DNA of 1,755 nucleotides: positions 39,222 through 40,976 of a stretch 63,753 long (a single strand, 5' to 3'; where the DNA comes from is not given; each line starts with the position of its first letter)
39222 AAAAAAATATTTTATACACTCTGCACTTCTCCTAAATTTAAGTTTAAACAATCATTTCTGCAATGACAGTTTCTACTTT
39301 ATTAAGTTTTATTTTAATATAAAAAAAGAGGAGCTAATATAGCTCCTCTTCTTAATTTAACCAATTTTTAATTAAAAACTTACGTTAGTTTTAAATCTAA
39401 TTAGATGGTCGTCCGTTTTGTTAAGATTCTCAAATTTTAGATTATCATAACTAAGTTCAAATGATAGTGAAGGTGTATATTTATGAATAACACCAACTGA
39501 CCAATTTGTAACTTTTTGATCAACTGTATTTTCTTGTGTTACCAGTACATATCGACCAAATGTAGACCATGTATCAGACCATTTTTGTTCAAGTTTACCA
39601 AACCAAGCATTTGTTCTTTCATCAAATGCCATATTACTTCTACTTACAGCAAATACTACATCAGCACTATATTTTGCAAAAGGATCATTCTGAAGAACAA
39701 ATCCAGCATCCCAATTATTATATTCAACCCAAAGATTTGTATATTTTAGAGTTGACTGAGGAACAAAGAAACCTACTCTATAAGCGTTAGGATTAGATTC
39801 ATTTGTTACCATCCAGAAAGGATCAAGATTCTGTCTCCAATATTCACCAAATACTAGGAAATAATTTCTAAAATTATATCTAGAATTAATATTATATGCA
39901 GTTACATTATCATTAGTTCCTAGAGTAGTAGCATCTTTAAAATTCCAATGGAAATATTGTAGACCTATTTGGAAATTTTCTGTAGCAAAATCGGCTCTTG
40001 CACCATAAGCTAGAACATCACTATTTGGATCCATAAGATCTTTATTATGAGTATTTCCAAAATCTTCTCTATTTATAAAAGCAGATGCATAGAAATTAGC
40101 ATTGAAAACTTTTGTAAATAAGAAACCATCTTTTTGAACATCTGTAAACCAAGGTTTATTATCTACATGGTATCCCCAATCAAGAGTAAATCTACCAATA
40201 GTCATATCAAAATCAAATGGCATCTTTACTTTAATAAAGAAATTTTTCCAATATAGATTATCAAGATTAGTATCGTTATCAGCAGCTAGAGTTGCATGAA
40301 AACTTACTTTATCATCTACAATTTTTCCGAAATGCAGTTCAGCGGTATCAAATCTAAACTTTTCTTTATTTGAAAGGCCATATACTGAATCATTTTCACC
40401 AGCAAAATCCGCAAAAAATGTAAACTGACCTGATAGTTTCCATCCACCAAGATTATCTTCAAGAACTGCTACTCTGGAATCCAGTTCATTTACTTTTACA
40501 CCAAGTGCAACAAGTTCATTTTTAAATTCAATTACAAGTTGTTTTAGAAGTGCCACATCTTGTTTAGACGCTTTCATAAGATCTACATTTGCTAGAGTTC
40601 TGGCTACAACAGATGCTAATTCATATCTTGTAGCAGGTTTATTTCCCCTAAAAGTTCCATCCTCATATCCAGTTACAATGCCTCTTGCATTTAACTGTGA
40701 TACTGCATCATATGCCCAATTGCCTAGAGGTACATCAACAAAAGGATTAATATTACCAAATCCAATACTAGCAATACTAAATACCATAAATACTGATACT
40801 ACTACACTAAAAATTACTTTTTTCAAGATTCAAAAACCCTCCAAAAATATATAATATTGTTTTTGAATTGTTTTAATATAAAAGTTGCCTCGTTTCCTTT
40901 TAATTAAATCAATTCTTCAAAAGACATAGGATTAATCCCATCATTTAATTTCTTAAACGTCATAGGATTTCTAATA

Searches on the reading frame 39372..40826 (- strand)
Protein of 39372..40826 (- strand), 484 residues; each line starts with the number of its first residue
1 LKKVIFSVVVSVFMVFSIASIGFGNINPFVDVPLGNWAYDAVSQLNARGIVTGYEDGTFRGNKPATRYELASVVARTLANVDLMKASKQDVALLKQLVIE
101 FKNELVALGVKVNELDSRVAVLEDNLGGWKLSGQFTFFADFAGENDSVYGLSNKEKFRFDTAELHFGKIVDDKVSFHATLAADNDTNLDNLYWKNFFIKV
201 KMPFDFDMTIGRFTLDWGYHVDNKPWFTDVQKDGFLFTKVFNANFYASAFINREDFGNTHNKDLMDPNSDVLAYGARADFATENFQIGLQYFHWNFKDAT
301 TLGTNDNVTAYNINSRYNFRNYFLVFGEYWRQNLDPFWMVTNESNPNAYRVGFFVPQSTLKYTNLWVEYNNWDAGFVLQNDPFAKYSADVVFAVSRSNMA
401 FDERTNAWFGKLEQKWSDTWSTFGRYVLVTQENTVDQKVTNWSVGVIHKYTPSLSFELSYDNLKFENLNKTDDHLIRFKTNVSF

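Call 20: search_protein_families(library=phrogs, proteins=[window:39372-40826:-], max_evalue=0.00001)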
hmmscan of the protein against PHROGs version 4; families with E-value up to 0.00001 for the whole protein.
window:39372-40826:- (484 aa): 1 family
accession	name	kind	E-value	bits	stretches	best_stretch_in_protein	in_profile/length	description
phrog_1696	-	tail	6.2e-07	27.8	1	33-77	1968-2012/2079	major tail protein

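Call 62: search_protein_families(library=pfam, proteins=[window:39372-40826:-], max_evalue=0.00001)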
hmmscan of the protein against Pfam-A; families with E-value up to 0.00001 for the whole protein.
window:39372-40826:- (484 aa): 1 family
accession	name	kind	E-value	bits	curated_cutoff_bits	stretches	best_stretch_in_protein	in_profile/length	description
PF00395.25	SLH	-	9.5e-11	41.9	20.8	1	29-71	2-44/44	S-layer homology domain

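Call 73: search_protein_families(library=padloc, proteins=[window:39372-40826:-], max_evalue=0.001)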
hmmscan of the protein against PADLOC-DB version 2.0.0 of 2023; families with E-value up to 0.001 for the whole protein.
window:39372-40826:- (484 aa): 0 families
